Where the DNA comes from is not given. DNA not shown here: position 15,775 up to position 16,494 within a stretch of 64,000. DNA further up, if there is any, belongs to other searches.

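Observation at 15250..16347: Fic/Doc-motif protein in the early region, with two small upstream partner genes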

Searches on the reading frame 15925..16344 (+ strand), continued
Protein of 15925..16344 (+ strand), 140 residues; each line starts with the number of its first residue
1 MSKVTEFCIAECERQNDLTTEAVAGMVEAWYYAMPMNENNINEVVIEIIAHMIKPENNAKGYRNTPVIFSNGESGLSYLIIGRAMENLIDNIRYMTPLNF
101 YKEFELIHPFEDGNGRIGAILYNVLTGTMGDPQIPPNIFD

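Call 64: find_related_loci(query=A1, collection=genome_contigs, flank=4000)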
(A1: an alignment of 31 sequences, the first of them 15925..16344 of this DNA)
Query A1 (140 aa) in genome_contigs; peptide patterns used: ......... (x = any residue, [..] = any of these).
600 stretches matched a pattern (row limit reached: there are more); 242 encode a relative of the query (tblastn E <= 1e-3); the best 80 are kept; 80 distinct loci.
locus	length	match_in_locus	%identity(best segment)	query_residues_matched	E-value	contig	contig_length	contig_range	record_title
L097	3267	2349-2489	45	81-121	1e-8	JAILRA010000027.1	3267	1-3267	MAG: Lachnospiraceae bacterium isolate RUI372 k141_3953164_flag=0_multi=10.3225_len=3267, whole genome shotgun sequence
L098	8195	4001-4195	37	62-121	4e-8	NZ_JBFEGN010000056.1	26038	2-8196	Siminovitchia sp. 179-K 8D1 HS NODE_56_length_26038_cov_343.481569, whole genome shotgun sequence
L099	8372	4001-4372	33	21-134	3e-8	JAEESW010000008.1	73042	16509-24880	MAG: bacterium isolate Tb.RUG.391 NODE_996_length_73042_cov_1.612028, whole genome shotgun sequence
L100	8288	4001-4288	33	49-130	6e-8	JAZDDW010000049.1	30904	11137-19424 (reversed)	MAG: bacterium isolate MEGAHIT-group-0.11 k141_18814877, whole genome shotgun sequence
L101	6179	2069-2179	57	99-135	9e-8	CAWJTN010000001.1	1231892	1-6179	MAG: Candidatus Roizmanbacteria bacterium isolate MFD04408.bin.1.61 genome assembly, contig: contig_30883, whole genome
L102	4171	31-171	45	81-121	1e-7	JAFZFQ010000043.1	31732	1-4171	MAG: Bacteroidaceae bacterium isolate RGIG7723 Water_buffalos_Rectum-3__c292287, whole genome shotgun sequence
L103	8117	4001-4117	51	100-137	2e-7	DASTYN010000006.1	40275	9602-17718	MAG TPA_asm: Candidatus Lumbricidophila sp. isolate SMAG_U2443 k141_455161, whole genome shotgun sequence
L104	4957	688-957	32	43-123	1e-7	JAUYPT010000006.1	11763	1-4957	MAG: Nanoarchaeota archaeon isolate C4_metabat.bin.53 C4_k141_537815, whole genome shotgun sequence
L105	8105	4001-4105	46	100-134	3e-7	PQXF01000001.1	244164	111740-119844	MAG: Candidatus Methanogaster sp. isolate E20ANME2 NODE_1_length_244164_cov_17.9918, whole genome shotgun sequence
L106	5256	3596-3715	50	100-138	4e-7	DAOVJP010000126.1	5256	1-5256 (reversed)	MAG TPA_asm: Thermoplasmata archaeon isolate CSMAG_1396 CSMAG_1396_k141_5151577_length_5256_cov_6.0000, whole genome sho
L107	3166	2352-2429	62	100-125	3e-7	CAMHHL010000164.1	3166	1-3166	MAG: uncultured Clostridia bacterium isolate SRR11784287_bin.25_metaWRAP_v1.3_MAG genome assembly, contig: ERZ12202417.1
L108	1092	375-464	53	100-129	3e-7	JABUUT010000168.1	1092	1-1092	MAG: Fibrobacteraceae bacterium isolate MAG72 scaffold168_size1092, whole genome shotgun sequence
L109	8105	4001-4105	54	100-134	4e-7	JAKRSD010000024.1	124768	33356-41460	MAG: Flavobacteriales bacterium isolate MS006 bin-006_23, whole genome shotgun sequence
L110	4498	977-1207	34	57-124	4e-7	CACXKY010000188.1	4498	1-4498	MAG: Fibrobacter succinogenes isolate RUG11357 genome assembly, contig: RUG11357_asm_188, whole genome shotgun sequence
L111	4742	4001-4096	50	90-121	4e-7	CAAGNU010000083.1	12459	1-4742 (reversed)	MAG TPA_asm: Bacteroidales bacterium, isolate HGM05386, WGS project CAAGNU010000000 data, contig: SRS476874_35_k119_1291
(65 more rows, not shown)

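Call 84: search_solved_structures(query=A2, max_evalue=0.001, show_alignments=3)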
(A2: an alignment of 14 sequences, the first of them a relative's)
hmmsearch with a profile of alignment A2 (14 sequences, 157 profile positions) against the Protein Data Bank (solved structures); distinct sequences matched with E-value up to 0.001: 52.
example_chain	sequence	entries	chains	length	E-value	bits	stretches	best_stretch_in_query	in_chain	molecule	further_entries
6i7h_A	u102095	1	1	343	1.6e-23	86.6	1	38-156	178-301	Adenosine monophosphate-protein transferase FICD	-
9yz5_A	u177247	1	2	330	1.6e-23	86.5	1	38-156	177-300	Protein adenylyltransferase FICD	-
6i7j_A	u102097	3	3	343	1.7e-23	86.5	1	38-156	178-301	Adenosine monophosphate-protein transferase FICD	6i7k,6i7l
4u0s_A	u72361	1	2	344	1.7e-23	86.5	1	38-156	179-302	Adenosine monophosphate-protein transferase FICD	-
6i7g_A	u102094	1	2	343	1.7e-23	86.5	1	38-156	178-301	Adenosine monophosphate-protein transferase FICD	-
4u04_A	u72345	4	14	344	1.7e-23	86.5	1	38-156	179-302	Adenosine monophosphate-protein transferase FICD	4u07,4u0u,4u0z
6i7i_A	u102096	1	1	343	1.7e-23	86.5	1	38-156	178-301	Adenosine monophosphate-protein transferase FICD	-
6zmd_B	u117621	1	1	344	2.3e-23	86.1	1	38-155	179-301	Protein adenylyltransferase FICD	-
7b7z_A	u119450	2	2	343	1.2e-21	80.5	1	38-156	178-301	Protein adenylyltransferase FICD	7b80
5jj6_A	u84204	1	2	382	4.7e-20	75.3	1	38-155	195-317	Adenosine monophosphate-protein transferase FICD homolog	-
5jj7_A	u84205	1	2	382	4.7e-20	75.3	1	38-155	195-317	Adenosine monophosphate-protein transferase FICD homolog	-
4x2e_A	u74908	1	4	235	3.1e-17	66.2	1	30-147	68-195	Fic family protein putative filamentation induced by cAMP protein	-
7cb8_A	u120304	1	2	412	1.6e-16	63.8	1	20-140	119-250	Fic-domain containing protein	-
4x2c_A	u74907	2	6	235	2.6e-16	63.1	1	28-147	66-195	Fic family protein putative filamentation induced by cAMP protein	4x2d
4rgl_A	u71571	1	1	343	4.2e-15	59.2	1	28-156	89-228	Filamentation induced by cAMP protein Fic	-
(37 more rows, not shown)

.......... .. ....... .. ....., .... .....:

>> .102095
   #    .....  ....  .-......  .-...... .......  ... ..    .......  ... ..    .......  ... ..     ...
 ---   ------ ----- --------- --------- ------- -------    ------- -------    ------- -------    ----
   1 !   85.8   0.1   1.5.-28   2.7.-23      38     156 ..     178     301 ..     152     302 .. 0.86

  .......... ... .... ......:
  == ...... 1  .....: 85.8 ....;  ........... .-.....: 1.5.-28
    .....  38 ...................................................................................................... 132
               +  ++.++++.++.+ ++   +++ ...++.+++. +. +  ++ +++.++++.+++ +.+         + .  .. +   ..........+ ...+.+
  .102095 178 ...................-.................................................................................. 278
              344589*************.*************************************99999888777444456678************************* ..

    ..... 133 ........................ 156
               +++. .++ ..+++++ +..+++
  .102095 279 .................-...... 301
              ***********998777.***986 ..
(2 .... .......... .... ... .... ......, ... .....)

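Call 89: search_protein_families(library=pfam, proteins=[P0034, P0074, P0141, P0173, P0118, P0122, P0124, P0172, P0140, P0170], max_evalue=0.01)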
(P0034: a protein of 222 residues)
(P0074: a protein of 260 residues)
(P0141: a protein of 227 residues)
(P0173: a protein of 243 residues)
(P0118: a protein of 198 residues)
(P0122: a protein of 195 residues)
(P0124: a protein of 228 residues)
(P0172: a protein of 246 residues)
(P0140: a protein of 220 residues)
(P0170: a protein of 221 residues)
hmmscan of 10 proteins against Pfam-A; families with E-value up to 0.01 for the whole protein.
P0034 (222 aa): 1 family
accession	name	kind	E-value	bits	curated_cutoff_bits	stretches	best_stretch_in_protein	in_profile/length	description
PF02661.23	Fic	-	4e-08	34.4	24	1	52-134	4-92/93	Fic/DOC family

P0074 (260 aa): 1 family
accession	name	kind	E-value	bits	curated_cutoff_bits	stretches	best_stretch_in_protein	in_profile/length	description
PF02661.23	Fic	-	1.1e-07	33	24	1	106-132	66-92/93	Fic/DOC family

P0141 (227 aa): 1 family
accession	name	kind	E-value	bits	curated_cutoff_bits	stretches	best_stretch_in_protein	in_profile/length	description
PF02661.23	Fic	-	4e-09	37.6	24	1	59-134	12-90/93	Fic/DOC family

P0173 (243 aa): 1 family
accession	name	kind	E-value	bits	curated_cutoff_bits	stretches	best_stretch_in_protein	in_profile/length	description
PF02661.23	Fic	-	3.9e-08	34.5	24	1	87-132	41-92/93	Fic/DOC family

P0118 (198 aa): 1 family
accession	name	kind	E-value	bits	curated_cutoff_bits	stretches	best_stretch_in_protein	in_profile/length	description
PF02661.23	Fic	-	4.3e-07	31.1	24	1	109-135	66-92/93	Fic/DOC family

P0122 (195 aa): 1 family
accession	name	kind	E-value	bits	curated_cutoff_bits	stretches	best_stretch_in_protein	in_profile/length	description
PF02661.23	Fic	-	2.3e-08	35.2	24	1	49-129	3-90/93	Fic/DOC family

P0124 (228 aa): 1 family
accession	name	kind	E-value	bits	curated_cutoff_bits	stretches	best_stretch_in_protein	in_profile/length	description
PF02661.23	Fic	-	4.7e-07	31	24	1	159-206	39-92/93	Fic/DOC family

P0172 (246 aa): 1 family
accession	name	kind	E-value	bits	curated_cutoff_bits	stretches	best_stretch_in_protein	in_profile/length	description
PF02661.23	Fic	-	1.8e-11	45.2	24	1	141-223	2-91/93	Fic/DOC family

P0140 (220 aa): 1 family
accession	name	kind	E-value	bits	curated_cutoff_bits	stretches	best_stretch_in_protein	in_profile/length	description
PF02661.23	Fic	-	2e-07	32.2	24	1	144-205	24-91/93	Fic/DOC family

P0170 (221 aa): 1 family
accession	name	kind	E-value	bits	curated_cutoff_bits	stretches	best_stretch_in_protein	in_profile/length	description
PF02661.23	Fic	-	3.5e-06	28.2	24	1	156-203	38-91/93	Fic/DOC family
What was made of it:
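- Tried and rejected: Ten longer family members show only the Fic domain (call 89).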

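Call 91: search_dna_similar(query=P0019, collection=phages, mode=protein, max_rows=15, max_evalue=0.001)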
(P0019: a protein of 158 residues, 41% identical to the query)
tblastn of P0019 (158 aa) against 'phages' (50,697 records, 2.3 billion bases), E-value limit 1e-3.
No match.

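Call 92: search_dna_similar(query=P0023, collection=phages, mode=protein, max_rows=15, max_evalue=0.001)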
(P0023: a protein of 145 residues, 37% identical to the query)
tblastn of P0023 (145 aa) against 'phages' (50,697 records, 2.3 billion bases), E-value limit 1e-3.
No match.
